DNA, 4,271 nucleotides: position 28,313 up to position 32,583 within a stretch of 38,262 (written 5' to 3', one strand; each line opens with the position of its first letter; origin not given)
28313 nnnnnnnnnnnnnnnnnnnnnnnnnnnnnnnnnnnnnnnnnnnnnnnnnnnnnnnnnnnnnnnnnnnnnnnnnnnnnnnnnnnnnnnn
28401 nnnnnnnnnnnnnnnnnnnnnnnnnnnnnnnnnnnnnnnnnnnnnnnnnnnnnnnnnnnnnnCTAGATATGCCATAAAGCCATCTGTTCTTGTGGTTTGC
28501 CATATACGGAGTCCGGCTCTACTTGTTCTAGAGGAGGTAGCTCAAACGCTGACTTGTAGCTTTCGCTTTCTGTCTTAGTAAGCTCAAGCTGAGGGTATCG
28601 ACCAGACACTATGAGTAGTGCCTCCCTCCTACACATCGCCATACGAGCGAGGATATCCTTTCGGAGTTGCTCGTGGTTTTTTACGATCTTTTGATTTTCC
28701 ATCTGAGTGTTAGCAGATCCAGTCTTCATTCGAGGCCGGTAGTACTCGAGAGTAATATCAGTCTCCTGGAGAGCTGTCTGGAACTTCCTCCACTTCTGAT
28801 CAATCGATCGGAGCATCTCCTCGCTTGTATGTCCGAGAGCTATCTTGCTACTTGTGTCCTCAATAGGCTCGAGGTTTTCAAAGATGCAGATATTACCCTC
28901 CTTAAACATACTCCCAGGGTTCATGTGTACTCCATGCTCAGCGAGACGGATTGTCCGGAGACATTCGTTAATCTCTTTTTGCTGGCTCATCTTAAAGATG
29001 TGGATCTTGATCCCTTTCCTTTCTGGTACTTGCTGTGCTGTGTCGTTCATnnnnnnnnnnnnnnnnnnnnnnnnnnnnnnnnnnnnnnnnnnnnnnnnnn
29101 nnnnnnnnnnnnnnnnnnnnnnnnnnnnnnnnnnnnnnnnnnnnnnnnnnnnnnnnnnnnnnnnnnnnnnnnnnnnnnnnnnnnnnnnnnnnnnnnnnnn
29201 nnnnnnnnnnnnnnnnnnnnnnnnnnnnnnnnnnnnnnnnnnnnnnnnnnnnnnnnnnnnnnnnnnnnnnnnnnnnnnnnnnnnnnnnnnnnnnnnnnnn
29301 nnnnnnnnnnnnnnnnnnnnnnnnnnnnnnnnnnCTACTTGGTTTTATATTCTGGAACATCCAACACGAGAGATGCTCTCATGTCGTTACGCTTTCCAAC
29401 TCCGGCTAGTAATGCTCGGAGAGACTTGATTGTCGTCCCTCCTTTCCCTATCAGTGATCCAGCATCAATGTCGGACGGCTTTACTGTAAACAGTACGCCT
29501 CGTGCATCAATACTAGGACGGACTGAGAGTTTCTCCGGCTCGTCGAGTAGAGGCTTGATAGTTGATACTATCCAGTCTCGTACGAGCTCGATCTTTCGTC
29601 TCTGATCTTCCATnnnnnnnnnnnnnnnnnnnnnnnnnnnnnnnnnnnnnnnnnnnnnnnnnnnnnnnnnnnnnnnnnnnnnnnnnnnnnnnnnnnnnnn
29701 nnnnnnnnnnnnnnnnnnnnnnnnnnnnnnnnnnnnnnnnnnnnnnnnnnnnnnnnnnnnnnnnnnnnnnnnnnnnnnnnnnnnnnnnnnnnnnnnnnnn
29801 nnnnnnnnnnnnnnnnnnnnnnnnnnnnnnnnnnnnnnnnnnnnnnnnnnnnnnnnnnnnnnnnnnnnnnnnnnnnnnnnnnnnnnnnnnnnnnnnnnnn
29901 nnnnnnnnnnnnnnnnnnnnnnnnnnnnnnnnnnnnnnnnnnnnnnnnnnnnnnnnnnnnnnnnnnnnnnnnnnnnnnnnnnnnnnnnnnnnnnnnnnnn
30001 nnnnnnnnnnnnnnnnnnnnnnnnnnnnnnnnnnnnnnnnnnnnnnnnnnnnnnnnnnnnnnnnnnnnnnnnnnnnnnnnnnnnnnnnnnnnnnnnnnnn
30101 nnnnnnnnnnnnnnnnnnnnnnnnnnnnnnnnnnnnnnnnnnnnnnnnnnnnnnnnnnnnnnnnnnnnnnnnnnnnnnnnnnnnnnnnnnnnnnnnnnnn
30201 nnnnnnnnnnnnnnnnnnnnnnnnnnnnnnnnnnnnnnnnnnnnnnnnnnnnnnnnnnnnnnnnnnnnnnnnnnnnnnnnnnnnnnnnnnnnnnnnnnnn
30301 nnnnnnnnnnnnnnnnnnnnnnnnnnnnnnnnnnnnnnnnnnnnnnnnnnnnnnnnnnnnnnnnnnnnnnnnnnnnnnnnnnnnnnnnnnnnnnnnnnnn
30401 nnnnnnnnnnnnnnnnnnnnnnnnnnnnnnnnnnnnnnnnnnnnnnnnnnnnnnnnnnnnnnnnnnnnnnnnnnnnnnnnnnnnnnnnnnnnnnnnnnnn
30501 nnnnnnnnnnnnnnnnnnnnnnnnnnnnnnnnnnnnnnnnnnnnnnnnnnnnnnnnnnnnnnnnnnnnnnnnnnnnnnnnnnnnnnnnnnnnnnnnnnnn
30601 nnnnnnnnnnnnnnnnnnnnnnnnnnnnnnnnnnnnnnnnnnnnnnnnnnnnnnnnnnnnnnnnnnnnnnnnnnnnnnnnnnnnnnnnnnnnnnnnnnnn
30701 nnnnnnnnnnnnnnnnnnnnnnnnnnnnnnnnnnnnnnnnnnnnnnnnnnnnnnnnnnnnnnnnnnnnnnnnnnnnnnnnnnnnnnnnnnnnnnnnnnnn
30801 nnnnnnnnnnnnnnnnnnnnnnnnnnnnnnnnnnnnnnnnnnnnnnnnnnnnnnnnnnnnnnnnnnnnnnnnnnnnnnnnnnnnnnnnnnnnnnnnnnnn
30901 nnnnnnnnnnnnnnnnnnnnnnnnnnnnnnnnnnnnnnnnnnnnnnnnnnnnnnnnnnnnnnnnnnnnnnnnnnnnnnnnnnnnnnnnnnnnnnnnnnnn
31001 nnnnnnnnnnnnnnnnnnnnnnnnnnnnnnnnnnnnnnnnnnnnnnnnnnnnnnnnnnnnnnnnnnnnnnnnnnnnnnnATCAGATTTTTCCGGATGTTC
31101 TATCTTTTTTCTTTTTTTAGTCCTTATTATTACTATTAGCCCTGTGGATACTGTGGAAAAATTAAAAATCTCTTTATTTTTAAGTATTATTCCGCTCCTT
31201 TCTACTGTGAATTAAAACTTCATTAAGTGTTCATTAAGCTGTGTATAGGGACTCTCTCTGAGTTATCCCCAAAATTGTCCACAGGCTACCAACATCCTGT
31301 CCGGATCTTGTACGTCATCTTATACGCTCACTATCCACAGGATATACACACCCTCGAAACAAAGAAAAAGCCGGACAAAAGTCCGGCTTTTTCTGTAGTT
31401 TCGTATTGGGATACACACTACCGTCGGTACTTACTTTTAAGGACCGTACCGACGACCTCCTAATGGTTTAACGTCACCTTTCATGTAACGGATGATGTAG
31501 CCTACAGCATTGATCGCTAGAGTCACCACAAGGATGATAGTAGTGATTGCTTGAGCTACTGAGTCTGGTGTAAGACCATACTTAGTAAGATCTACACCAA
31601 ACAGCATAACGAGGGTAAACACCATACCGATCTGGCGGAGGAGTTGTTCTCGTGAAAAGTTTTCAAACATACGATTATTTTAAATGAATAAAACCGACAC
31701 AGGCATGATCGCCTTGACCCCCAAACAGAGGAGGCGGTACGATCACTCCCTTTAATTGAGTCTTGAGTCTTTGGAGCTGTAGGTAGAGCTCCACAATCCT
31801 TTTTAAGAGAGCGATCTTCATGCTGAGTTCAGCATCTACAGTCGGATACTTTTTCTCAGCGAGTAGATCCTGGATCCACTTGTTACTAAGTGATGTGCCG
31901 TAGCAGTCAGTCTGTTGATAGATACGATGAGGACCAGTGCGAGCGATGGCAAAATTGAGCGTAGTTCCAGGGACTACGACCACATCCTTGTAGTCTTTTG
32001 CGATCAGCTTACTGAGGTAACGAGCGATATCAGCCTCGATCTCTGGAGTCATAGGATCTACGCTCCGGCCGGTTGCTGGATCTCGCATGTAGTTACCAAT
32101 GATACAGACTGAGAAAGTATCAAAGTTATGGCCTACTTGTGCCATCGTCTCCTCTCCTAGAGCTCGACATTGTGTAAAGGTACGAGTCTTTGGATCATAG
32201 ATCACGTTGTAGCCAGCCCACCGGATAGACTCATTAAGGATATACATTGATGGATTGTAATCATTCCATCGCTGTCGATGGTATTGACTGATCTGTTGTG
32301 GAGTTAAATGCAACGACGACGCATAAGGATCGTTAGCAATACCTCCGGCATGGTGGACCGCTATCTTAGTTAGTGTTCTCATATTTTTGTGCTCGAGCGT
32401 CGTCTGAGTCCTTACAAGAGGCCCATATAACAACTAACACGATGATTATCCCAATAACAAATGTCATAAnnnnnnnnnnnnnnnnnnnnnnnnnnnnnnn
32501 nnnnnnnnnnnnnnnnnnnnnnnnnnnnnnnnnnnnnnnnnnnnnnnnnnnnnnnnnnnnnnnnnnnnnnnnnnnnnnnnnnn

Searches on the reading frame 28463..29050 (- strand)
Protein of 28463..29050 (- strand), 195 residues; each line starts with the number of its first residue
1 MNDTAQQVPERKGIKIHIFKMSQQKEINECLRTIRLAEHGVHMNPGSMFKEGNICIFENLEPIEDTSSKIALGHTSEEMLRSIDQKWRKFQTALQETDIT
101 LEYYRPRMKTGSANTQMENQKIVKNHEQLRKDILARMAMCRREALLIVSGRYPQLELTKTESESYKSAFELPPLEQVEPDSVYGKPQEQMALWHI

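Call 10: search_protein_families(library=phrogs, proteins=[window:28463-29050:-], max_evalue=0.01)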
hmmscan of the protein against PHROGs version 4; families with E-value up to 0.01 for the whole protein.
window:28463-29050:- (195 aa): 0 families

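Call 11: search_protein_families(library=pfam, proteins=[window:28463-29050:-], max_evalue=0.01)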
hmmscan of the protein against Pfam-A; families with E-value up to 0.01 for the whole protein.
window:28463-29050:- (195 aa): 0 families

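Call 15: find_related_loci(query=window:28463-29050:-, collection=viral_contigs, flank=4000)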
Query window:28463-29050:- (195 aa) in viral_contigs; peptide patterns used: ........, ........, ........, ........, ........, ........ (x = any residue, [..] = any of these).
2 stretches matched a pattern; 1 encode a relative of the query (tblastn E <= 1e-3); 1 distinct loci.
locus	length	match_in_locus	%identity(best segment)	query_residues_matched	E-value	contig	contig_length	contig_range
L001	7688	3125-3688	86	1-189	1e-112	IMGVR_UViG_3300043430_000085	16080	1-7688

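Call 22: find_homologous_proteins(query=window:28463-29050:-)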
Query window:28463-29050:- (195 aa): 8 proteins with E <= 0.001 among 89 candidates.
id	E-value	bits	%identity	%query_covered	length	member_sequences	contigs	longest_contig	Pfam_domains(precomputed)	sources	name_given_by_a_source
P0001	2.4e-117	407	97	97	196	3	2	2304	-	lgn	-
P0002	4.6e-105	367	89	95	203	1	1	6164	-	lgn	-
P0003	1.1e-102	359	86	97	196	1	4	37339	-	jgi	jgi:hypothetical protein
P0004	6.6e-87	308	75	91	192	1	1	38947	-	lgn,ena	-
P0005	8.5e-75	268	65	91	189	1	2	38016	-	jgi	jgi:hypothetical protein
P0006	1.3e-57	212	53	91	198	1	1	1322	-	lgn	-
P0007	1.7e-47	179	44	90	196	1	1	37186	-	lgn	-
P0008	1.7e-38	150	48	87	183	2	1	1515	-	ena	-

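Call 23: find_encoding_contigs(protein=P0004, flank=4000, max_places=4)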
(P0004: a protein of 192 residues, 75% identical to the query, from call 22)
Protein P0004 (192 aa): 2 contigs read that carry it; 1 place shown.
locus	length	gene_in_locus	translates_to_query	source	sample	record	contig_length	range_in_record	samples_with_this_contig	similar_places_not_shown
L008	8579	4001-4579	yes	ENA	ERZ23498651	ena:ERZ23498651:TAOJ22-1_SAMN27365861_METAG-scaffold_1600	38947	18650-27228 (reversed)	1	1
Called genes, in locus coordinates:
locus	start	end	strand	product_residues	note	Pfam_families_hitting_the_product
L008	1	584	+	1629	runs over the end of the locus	PF06414:Zeta_toxin (weak)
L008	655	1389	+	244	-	-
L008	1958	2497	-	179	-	-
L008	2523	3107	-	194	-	-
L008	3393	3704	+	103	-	PF13083:KH_KhpA-B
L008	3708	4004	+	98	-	-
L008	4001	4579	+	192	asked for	-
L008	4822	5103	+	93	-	PF24729:Acb2_Tad1_hairpin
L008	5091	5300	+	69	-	-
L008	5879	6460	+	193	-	-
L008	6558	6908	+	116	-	PF24835:DUF7717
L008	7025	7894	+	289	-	PF12083:DUF3560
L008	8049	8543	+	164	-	PF01381:HTH_3 (faint)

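Call 24: find_encoding_contigs(protein=P0005, flank=4000, max_places=4)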
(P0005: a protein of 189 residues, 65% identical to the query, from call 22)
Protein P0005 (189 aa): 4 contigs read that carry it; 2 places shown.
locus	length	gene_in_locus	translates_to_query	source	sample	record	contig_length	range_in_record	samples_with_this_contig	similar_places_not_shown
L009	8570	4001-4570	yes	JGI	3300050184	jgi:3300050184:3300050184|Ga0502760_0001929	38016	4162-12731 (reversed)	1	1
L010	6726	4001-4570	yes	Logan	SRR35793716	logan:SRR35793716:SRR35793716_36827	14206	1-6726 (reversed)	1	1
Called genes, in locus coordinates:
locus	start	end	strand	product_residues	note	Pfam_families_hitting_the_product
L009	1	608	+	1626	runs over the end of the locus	PF06414:Zeta_toxin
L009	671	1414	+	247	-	-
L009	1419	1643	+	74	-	-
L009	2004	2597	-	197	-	-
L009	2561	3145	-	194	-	-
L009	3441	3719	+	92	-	PF13083:KH_KhpA-B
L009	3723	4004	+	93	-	-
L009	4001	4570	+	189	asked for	-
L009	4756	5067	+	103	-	PF24729:Acb2_Tad1_hairpin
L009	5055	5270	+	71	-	-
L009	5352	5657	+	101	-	-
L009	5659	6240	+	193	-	-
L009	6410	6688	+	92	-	-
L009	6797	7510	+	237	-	PF12083:DUF3560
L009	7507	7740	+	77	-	-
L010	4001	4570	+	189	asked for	-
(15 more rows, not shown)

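Call 25: find_encoding_contigs(protein=P0007, flank=4000, max_places=4)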
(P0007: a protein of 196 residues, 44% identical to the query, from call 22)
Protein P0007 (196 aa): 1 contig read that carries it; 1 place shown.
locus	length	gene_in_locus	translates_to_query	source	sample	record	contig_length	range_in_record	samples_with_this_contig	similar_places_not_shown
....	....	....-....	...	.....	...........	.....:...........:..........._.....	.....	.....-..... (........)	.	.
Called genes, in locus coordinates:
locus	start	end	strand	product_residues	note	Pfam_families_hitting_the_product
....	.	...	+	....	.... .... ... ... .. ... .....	?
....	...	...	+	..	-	-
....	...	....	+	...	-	-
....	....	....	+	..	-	-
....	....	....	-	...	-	-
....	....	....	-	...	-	-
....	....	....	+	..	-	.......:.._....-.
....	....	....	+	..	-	-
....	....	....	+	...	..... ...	-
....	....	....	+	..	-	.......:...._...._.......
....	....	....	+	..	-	-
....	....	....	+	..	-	-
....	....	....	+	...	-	-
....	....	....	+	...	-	-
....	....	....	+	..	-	-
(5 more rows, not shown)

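Call 26: find_encoding_contigs(protein=P0002, flank=4000, max_places=4)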
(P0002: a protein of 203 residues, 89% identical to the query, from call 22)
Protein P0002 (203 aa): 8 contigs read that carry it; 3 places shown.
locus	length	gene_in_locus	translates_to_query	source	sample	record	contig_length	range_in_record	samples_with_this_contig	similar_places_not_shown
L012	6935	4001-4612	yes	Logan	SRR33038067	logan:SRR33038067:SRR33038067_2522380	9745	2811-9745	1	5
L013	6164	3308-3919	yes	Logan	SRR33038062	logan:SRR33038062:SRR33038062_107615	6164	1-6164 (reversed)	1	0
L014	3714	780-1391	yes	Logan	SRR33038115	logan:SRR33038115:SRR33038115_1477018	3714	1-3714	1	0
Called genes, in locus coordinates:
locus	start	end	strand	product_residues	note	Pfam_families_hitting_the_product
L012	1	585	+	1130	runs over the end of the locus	?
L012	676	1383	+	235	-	-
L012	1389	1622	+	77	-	-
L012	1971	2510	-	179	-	-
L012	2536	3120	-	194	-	-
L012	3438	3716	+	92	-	PF13083:KH_KhpA-B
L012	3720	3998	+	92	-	-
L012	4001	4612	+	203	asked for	-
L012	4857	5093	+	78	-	PF24729:Acb2_Tad1_hairpin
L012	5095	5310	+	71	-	-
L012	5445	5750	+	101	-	-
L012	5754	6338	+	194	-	-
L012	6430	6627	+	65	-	-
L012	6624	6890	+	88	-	-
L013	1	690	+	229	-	?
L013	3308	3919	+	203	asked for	-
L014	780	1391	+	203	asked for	-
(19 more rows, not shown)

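Call 34: find_related_loci(query=A2, collection=metagenome_contigs, flank=3000)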
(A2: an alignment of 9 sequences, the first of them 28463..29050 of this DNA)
Query A2 (195 aa) in metagenome_contigs; peptide patterns used: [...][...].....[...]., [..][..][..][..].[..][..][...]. (x = any residue, [..] = any of these).
159 stretches matched a pattern, but none encodes a relative of the query by tblastn (E <= 1e-3).
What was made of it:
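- Tried and rejected: A protein-based metagenome scan found nothing (call 34).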

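Call 38: find_encoding_contigs(protein=P0006, flank=3000, max_places=3)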
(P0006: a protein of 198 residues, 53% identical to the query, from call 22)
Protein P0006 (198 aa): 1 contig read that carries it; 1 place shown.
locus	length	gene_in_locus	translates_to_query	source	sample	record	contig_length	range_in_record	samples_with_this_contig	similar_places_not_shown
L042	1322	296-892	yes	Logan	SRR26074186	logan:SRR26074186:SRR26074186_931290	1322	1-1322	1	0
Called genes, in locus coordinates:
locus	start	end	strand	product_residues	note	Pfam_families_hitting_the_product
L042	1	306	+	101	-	?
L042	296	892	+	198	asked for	-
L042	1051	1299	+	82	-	PF24729:Acb2_Tad1_hairpin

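Call 39: find_encoding_contigs(protein=P0008, flank=3000, max_places=3)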
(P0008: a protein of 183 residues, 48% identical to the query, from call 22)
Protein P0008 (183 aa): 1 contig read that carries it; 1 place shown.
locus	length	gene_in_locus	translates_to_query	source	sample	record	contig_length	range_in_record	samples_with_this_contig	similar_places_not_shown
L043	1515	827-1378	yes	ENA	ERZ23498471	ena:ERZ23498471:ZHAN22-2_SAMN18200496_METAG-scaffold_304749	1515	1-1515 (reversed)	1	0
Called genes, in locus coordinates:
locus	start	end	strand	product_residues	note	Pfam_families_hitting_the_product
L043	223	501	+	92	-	PF13083:KH_KhpA-B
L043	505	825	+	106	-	-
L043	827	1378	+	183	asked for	-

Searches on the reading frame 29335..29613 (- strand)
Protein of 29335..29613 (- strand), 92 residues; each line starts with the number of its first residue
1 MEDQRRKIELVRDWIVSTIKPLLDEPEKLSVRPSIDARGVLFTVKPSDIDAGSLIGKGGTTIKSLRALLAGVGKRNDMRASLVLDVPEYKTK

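Call 10: search_protein_families(library=phrogs, proteins=[window:29335-29604:-], max_evalue=0.01)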
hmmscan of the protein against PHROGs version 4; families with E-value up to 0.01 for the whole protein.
window:29335-29604:- (89 aa): 0 families

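Call 11: search_protein_families(library=pfam, proteins=[window:29335-29604:-], max_evalue=0.01)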
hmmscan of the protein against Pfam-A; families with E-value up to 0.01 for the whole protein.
window:29335-29604:- (89 aa): 2 families
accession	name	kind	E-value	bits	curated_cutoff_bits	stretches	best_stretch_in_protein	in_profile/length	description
PF13083.13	KH_KhpA-B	-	1e-12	48.2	32.1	1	12-79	4-71/73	KhpA/KhpB, KH domain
PF00013.35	KH_1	-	0.0019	18.4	21.5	1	47-64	10-27/66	KH domain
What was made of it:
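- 29335..29613 (-): First gene of the operon: a 92-aa KhpA-like KH-domain protein. It is a candidate RNA-binding partner, untested. Pfam PF13083, E = 1e-12 (call 11).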

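Call 86: search_solved_structures(query=window:29335-29604:-, max_evalue=0.01)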
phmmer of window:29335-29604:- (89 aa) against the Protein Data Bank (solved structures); distinct sequences matched with E-value up to 0.01: 3.
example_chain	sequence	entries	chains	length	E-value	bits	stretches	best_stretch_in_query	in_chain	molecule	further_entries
7xqc_A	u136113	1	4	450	0.00011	25.7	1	8-73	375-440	Fusion protein of Maltose-binding periplasmic protein and RNA-binding protein KhpA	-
2cxc_A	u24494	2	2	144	0.00014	25.3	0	24-67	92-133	NusA | NusA protein homolog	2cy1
2ann_A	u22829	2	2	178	0.0019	21.7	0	41-63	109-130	RNA-binding protein Nova-1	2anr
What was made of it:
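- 29335..29613 (-): PDB matches by sequence: KhpA 7xqc (E = 1e-4) and an archaeal NusA KH region 2cxc (E = 1.4e-4) (call 86).
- Closest known: Lambda nut and HK022 put antitermination RNAs. Same: A KH protein resembling a NusA KH region is encoded at the start of the operon (call 86).
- The first operon gene encodes a KH protein resembling KhpA and a NusA KH region (calls 11, 86).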

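Call 91: find_related_loci(query=window:29335-29613:-, collection=viral_contigs, flank=4000)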
Query window:29335-29613:- (92 aa) in viral_contigs; peptide patterns used: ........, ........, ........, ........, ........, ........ (x = any residue, [..] = any of these).
56 stretches matched a pattern; 1 encode a relative of the query (tblastn E <= 1e-3); 1 distinct loci.
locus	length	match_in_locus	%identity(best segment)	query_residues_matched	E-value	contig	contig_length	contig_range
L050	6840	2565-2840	97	1-92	7e-57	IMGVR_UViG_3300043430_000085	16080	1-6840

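Call 92: find_homologous_proteins(query=window:29335-29613:-, max_evalue=0.00001)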
Query window:29335-29613:- (92 aa): 4 proteins with E <= 0.00001 among 7 candidates.
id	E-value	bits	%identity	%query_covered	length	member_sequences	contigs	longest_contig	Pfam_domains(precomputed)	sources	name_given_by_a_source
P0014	1.5e-47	177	95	100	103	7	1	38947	PF13083.14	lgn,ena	-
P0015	1.7e-41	158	79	100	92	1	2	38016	PF13083.14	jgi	jgi:predicted RNA-binding protein YlqC (UPF0109 family)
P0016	7.8e-39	149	76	100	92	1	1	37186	PF13083.14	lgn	-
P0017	3.1e-35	138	70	100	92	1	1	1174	PF13083.14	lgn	-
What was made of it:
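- Tried and rejected: A KH-protein scan (call 91) and a homology search with it (call 92) added no new lineage.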

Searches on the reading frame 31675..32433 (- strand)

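Call 44: search_protein_families(library=phrogs, proteins=[window:31675-32433:-], max_evalue=0.001)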
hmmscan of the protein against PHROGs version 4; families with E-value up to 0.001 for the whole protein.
window:31675-32433:- (252 aa): 1 family
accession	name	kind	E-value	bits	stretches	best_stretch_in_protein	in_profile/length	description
phrog_1493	-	lysis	7.7e-06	26.3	1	16-200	29-180/394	endolysin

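Call 45: search_protein_families(library=pfam, proteins=[window:31675-32433:-], max_evalue=0.001)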
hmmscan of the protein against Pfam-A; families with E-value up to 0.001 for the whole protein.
window:31675-32433:- (252 aa): 0 families
